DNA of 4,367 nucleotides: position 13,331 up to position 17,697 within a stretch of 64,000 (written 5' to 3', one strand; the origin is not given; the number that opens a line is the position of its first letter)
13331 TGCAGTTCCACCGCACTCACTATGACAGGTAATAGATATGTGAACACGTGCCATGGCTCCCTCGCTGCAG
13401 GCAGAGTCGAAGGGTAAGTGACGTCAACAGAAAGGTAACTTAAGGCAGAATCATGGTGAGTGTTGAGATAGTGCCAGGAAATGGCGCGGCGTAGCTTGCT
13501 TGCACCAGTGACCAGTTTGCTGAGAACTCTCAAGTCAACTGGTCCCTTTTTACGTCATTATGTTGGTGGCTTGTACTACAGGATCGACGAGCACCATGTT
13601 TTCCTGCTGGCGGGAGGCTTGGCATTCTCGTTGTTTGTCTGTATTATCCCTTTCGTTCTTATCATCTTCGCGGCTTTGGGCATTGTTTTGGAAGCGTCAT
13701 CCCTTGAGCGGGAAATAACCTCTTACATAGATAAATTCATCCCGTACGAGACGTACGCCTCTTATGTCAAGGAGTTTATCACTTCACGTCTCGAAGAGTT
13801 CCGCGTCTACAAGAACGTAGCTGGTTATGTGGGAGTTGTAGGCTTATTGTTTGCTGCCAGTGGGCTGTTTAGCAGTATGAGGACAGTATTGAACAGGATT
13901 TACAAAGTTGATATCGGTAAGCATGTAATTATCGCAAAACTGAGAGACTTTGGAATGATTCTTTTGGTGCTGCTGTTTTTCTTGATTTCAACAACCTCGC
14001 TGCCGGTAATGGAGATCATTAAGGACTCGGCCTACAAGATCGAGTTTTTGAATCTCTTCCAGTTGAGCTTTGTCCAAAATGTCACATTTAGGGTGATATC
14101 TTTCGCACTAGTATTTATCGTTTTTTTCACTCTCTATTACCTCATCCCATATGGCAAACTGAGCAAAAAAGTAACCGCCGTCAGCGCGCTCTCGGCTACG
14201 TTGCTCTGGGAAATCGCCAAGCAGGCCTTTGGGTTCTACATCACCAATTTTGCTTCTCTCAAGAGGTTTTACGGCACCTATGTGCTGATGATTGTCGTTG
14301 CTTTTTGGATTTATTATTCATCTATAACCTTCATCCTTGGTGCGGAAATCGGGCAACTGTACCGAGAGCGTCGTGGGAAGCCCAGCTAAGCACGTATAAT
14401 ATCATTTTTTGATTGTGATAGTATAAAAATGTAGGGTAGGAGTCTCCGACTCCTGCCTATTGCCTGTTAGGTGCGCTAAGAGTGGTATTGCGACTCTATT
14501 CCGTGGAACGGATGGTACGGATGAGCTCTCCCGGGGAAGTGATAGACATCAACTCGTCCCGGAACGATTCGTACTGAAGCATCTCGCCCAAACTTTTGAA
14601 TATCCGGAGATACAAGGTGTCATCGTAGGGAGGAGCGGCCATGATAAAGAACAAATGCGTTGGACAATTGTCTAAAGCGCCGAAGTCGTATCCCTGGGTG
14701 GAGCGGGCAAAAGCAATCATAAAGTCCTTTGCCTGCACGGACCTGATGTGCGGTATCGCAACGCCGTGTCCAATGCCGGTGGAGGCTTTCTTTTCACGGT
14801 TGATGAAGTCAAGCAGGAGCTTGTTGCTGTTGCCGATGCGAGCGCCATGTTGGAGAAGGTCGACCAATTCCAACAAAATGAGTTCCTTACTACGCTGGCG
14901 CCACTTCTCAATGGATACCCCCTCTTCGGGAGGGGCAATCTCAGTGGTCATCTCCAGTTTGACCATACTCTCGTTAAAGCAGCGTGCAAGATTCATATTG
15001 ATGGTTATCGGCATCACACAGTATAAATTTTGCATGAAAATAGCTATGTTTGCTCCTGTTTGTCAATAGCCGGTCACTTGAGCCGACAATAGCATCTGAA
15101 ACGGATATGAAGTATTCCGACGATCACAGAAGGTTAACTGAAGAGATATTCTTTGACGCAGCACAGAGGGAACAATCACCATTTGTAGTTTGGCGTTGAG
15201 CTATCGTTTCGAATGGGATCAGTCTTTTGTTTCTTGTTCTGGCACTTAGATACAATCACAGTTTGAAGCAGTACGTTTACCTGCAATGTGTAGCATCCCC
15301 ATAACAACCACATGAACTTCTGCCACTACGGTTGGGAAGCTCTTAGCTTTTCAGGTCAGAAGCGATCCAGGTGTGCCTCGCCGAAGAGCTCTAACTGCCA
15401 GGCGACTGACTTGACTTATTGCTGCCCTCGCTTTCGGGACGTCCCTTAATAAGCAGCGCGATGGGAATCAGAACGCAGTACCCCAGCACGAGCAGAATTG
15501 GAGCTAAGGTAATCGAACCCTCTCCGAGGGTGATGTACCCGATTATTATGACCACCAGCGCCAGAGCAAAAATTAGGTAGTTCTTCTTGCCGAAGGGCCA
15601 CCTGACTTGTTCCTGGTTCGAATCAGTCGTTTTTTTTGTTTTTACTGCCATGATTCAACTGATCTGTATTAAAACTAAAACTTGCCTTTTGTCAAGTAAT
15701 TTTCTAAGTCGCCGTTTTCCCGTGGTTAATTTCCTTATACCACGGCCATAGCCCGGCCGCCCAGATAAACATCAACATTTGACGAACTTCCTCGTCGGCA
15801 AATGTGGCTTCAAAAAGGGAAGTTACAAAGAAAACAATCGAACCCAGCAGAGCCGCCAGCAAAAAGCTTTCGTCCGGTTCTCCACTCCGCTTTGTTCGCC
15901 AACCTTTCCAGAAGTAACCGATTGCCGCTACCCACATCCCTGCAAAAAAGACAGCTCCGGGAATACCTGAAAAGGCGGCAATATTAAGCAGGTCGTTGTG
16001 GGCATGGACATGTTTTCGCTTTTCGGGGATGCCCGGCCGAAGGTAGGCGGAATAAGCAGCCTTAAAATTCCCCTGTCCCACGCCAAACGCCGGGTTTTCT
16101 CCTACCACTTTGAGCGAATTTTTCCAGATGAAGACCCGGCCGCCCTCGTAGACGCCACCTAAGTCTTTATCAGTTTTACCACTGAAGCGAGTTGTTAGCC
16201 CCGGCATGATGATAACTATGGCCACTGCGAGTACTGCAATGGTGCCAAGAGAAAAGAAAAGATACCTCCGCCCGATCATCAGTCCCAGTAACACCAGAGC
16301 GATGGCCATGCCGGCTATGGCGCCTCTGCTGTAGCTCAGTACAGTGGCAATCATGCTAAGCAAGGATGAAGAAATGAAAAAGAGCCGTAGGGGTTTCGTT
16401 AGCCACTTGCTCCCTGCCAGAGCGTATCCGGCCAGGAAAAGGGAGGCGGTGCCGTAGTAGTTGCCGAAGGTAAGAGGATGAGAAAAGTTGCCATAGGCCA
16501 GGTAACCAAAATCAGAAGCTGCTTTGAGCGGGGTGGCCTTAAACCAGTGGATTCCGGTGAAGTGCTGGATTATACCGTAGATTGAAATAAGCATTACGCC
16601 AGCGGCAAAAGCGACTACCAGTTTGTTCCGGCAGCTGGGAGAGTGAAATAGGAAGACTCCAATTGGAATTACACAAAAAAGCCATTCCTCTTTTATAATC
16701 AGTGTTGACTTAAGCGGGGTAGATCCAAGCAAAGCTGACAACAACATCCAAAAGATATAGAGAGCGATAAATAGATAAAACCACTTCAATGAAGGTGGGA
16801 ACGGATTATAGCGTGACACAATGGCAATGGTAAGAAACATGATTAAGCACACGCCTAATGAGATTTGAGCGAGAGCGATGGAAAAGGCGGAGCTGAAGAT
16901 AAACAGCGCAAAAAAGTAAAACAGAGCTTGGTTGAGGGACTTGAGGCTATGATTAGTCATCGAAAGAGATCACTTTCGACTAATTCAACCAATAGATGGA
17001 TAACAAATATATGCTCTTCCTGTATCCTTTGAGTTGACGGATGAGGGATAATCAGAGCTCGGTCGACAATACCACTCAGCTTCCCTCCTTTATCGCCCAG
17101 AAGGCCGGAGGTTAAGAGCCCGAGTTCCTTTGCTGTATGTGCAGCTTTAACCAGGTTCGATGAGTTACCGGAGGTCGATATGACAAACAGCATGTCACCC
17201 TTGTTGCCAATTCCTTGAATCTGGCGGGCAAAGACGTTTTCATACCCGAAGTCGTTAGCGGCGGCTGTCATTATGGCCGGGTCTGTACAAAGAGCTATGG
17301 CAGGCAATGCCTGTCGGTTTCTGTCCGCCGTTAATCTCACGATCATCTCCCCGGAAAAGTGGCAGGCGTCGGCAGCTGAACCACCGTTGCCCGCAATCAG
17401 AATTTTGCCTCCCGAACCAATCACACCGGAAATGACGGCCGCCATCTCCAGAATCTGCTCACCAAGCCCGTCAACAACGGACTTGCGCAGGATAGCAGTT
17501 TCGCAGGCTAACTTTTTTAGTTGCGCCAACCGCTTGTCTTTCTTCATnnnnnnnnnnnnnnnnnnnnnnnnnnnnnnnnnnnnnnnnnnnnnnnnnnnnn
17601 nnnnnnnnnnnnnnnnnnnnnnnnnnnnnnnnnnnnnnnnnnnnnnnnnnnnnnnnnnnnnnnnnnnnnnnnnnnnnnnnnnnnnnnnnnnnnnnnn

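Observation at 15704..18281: GGGPS/PcrB homologue translationally coupled to gmhA and an O-antigen-ligase-like gene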

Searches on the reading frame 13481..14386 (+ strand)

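Call 4: search_protein_families(library=pfam, proteins=[window:13481-14386:+])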
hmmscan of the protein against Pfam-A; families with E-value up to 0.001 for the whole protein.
window:13481-14386:+ (302 aa): 1 family
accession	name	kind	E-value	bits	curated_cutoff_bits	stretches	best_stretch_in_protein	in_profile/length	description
PF03631.20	Virul_fac_BrkB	-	1.4e-45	156.5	33.7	1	37-297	2-258/259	Virulence factor BrkB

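Call 5: search_protein_families(library=ncbifam, proteins=[window:13481-14386:+])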
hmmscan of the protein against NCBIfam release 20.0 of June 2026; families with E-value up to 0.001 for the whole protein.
window:13481-14386:+ (302 aa): 4 families
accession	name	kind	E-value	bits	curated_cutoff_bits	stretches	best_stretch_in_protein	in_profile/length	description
TIGR00765.1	yihY_not_rbn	subfamily_domain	9.1e-30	104.3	73.15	1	31-293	6-255/259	YihY family inner membrane protein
NF002457.0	PRK01637.1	equivalog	2.2e-29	102.6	307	1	24-296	16-276/295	virulence factor BrkB family protein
NF003256.0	PRK04214.1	equivalog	6.3e-17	61.6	500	1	31-290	23-269/412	ribonuclease BN/unknown domain fusion protein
TIGR00766.1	TIGR00766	equivalog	4e-07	29.6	213.65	1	42-257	17-224/263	inner membrane protein YhjD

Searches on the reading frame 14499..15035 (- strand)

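Call 4: search_protein_families(library=pfam, proteins=[window:14499-15035:-])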
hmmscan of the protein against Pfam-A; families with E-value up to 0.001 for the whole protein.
window:14499-15035:- (179 aa): 1 family
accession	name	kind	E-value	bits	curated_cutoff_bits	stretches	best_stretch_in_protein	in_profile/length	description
PF00359.27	PTS_EIIA_2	-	9.2e-26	91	27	1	47-176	14-142/144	Phosphoenolpyruvate-dependent sugar phosphotransferase system, EIIA 2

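Call 5: search_protein_families(library=ncbifam, proteins=[window:14499-15035:-])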
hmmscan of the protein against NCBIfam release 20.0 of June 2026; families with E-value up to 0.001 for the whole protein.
window:14499-15035:- (179 aa): 6 families
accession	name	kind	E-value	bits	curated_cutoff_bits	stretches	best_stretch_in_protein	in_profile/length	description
TIGR00848.1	fruA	subfamily_domain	2.8e-21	75.8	103.5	1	47-162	13-129/129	fructose PTS transporter subunit IIA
NF007389.0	PRK09913.1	equivalog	1.2e-15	57.7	151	1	51-162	19-130/148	PTS fructose transporter subunit IIA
TIGR01419.1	nitro_reg_IIA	equivalog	2.4e-15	56.7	138.7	1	42-171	12-139/145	PTS IIA-like nitrogen regulatory protein PtsN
NF007293.0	PRK09765.1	equivalog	1.5e-09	37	763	1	46-175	18-149/639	PTS 2-O-a-mannosyl-D-glycerate transporter subunit IIABC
NF008145.0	PRK10896.1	equivalog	1.1e-08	35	221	1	76-176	52-154/161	PTS IIA-like nitrogen regulatory protein PtsN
NF007236.0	PRK09665.1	equivalog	0.00084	19.1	139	0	77-166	40-133/150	PTS galactitol transporter subunit IIA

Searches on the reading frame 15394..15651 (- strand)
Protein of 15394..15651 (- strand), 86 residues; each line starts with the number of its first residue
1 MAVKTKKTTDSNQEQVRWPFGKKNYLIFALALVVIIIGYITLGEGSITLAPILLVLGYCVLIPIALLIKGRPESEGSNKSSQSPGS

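Call 4: search_protein_families(library=pfam, proteins=[window:15394-15651:-])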
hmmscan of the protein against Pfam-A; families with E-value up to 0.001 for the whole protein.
window:15394-15651:- (86 aa): 1 family
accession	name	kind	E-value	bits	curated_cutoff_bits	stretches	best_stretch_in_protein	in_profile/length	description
PF11297.13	DUF3098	-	3.8e-05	23.6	25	1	20-45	2-28/67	Protein of unknown function (DUF3098)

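Call 5: search_protein_families(library=ncbifam, proteins=[window:15394-15651:-])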
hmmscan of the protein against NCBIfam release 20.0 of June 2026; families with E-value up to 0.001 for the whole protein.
window:15394-15651:- (86 aa): 0 families

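Call 72: search_protein_families(library=pfam, alignment_id=A7, max_evalue=0.01)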
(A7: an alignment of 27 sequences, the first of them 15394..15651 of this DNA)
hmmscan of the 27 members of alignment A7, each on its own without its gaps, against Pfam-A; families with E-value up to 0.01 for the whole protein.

A. member 1, window:15394-15651:- (86 aa): 2 families
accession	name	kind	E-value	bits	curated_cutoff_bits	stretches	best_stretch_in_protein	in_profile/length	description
PF11297.13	DUF3098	-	3.8e-05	23.6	25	1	20-45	2-28/67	Protein of unknown function (DUF3098)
PF22765.1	DUF7010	-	0.0067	16.7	27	1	26-68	18-60/172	Family of unknown function (DUF7010)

B. families by the number of members that match (of 27 scanned): 5 families
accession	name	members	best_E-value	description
PF11297.13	DUF3098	26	9.4e-07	Protein of unknown function (DUF3098)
PF22765.1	DUF7010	8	0.00022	Family of unknown function (DUF7010)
PF12666.12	PrgI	2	0.0045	PrgI family protein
PF05915.17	TMEM_230_134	1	0.0052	Transmembrane proteins 230/134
PF16996.10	Asp4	1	0.0097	Accessory secretory protein Sec Asp4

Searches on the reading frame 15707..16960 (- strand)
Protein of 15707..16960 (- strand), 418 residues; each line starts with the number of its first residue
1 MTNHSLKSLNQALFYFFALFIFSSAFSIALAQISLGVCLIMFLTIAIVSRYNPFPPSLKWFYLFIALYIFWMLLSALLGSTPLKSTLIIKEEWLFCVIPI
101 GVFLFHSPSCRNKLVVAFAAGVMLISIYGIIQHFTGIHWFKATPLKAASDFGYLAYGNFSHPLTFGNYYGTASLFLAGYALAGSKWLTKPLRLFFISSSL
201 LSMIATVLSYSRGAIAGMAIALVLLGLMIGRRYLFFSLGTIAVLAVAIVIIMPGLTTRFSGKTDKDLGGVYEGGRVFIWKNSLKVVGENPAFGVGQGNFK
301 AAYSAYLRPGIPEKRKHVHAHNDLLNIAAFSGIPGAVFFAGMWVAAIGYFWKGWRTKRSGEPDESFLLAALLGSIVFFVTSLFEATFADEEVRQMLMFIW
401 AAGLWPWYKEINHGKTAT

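Call 4: search_protein_families(library=pfam, proteins=[window:15707-16960:-])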
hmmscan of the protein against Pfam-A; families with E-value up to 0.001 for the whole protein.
window:15707-16960:- (418 aa): 1 family
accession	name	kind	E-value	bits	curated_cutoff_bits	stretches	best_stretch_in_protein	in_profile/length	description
PF04932.20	Wzy_C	-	1.2e-23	84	31.7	1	199-340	3-149/149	O-Antigen ligase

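Call 5: search_protein_families(library=ncbifam, proteins=[window:15707-16960:-])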
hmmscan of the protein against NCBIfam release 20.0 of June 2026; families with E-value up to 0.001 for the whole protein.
window:15707-16960:- (418 aa): 2 families
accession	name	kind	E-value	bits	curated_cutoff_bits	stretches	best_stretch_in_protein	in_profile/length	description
TIGR00947.1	2A73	equivalog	1.4e-08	34.2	366.4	1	17-381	27-397/425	IctB family putative bicarbonate transporter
TIGR03097.1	PEP_O_lig_1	hypoth_equivalog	5.2e-07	28.9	188.1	1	192-366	194-363/408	putative O-glycosylation ligase, exosortase A system-associated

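Call 64: search_solved_structures(query=A6, max_evalue=1, show_alignments=2)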
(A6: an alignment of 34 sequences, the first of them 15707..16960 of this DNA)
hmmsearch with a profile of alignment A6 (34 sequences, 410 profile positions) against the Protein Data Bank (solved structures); distinct sequences matched with E-value up to 1: 1.
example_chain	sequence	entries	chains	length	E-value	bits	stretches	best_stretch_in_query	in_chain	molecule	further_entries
7tpg_B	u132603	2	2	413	5e-21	78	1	161-388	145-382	Putative cell surface polysaccharide polymerase/ligase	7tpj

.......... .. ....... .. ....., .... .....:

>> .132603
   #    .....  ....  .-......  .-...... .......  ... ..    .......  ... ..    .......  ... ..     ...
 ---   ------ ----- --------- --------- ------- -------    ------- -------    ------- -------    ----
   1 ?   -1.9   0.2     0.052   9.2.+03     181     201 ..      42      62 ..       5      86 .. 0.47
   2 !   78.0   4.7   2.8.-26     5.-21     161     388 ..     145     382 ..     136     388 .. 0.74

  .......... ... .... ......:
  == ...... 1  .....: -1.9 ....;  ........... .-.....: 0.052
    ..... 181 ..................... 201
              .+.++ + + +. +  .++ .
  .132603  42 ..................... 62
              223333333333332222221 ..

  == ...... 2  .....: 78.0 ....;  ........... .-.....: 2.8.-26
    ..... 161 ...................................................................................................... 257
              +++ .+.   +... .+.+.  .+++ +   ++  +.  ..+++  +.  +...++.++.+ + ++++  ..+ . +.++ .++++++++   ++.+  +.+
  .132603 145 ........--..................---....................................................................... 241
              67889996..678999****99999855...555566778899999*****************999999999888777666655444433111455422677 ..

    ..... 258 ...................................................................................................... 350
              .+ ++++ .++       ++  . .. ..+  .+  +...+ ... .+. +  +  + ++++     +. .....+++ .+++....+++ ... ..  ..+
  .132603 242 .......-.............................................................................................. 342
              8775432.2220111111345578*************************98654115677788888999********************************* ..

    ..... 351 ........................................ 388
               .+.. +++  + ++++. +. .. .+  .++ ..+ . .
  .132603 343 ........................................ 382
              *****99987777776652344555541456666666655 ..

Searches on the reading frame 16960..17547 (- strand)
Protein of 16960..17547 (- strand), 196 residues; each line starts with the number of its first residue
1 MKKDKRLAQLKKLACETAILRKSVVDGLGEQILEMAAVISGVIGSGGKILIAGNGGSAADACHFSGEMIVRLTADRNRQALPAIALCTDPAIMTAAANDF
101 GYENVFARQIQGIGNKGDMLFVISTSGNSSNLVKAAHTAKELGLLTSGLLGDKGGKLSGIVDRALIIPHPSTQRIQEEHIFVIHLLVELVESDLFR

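Call 4: search_protein_families(library=pfam, proteins=[window:16960-17547:-])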
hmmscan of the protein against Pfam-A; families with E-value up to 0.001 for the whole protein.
window:16960-17547:- (196 aa): 1 family
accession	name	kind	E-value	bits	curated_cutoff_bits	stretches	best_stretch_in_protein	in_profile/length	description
PF13580.11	SIS_2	-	8.3e-20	71.7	27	1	22-149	11-136/138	SIS domain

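Call 5: search_protein_families(library=ncbifam, proteins=[window:16960-17547:-])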
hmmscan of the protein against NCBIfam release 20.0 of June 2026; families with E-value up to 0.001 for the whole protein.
window:16960-17547:- (196 aa): 9 families
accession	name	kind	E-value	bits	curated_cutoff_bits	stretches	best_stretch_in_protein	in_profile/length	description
TIGR00441.1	gmhA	equivalog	5.3e-51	172.7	209.45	1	38-191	3-154/154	D-sedoheptulose 7-phosphate isomerase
NF010546.0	PRK13936.1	equivalog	7.2e-51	172.8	276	1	14-195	11-193/197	phosphoheptose isomerase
NF001628.0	PRK00414.1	equivalog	2.1e-42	144.9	265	1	30-194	28-190/192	D-sedoheptulose 7-phosphate isomerase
NF010547.0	PRK13938.1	equivalog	7.2e-38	130.2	320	1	37-195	37-192/196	D-sedoheptulose 7-phosphate isomerase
NF008138.0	PRK10886.1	equivalog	9.6e-34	116.8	352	1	24-195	19-191/196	DnaA initiator-associating protein DiaA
TIGR03127.2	RuMP_HxlB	equivalog_domain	2.1e-05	24.5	160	1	115-176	71-132/178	6-phospho-3-hexuloisomerase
NF002805.0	PRK02947.1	subfamily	9.1e-05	21.7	135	1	23-144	17-135/247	sugar isomerase domain-containing protein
NF041755.1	RuMP_HxlAB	equivalog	0.00013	21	500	1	115-172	287-344/391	bifunctional 3-hexulose-6-phosphate synthase/6-phospho-3-hexuloisomerase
NF046059.1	NagB_SO3506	equivalog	0.00081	18.8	430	0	105-165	78-135/330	glucosamine-6-phosphate deaminase NagB-II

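Call 34: search_solved_structures(query=window:16960-17547:-, show_alignments=3)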
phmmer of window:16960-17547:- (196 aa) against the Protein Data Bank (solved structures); distinct sequences matched with E-value up to 0.001: 16.
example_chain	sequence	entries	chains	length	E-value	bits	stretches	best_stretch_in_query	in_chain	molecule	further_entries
2xbl_A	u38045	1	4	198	1.6e-41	145.3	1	35-195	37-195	PHOSPHOHEPTOSE ISOMERASE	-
2x3y_A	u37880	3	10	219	1.7e-41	145.2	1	35-195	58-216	PHOSPHOHEPTOSE ISOMERASE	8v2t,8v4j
5lu5_A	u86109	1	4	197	4.2e-41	143.9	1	35-195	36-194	Phosphoheptose isomerase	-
5ltz_A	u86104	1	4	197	4.4e-41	143.9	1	35-195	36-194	Phosphoheptose isomerase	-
1tk9_A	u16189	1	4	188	4.8e-41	143.7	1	28-192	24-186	Phosphoheptose isomerase 1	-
5lu6_A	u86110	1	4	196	2.1e-40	141.7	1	35-195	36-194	Phosphoheptose isomerase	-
5lu7_A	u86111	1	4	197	2.3e-40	141.5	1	35-195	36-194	Phosphoheptose isomerase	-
1x94_A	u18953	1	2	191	5.4e-40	140.3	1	19-194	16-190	putative Phosphoheptose isomerase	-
5i01_A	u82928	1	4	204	4.6e-38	134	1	29-194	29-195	Phosphoheptose isomerase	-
1x92_A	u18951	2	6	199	3.5e-37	131.2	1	6-195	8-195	PHOSPHOHEPTOSE ISOMERASE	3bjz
2i22_A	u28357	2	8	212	1.2e-36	129.4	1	31-194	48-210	Phosphoheptose isomerase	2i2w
5by2_A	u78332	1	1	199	3.5e-33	118.1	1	15-195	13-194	Phosphoheptose isomerase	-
4u6n_A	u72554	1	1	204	8.5e-32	113.6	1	14-195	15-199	DnaA initiator-associating protein DiaA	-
2yva_A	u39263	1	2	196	8.6e-32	113.6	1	22-195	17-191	DnaA initiator-associating protein diaA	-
3trj_A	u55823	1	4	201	1.4e-30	109.7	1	25-195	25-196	Phosphoheptose isomerase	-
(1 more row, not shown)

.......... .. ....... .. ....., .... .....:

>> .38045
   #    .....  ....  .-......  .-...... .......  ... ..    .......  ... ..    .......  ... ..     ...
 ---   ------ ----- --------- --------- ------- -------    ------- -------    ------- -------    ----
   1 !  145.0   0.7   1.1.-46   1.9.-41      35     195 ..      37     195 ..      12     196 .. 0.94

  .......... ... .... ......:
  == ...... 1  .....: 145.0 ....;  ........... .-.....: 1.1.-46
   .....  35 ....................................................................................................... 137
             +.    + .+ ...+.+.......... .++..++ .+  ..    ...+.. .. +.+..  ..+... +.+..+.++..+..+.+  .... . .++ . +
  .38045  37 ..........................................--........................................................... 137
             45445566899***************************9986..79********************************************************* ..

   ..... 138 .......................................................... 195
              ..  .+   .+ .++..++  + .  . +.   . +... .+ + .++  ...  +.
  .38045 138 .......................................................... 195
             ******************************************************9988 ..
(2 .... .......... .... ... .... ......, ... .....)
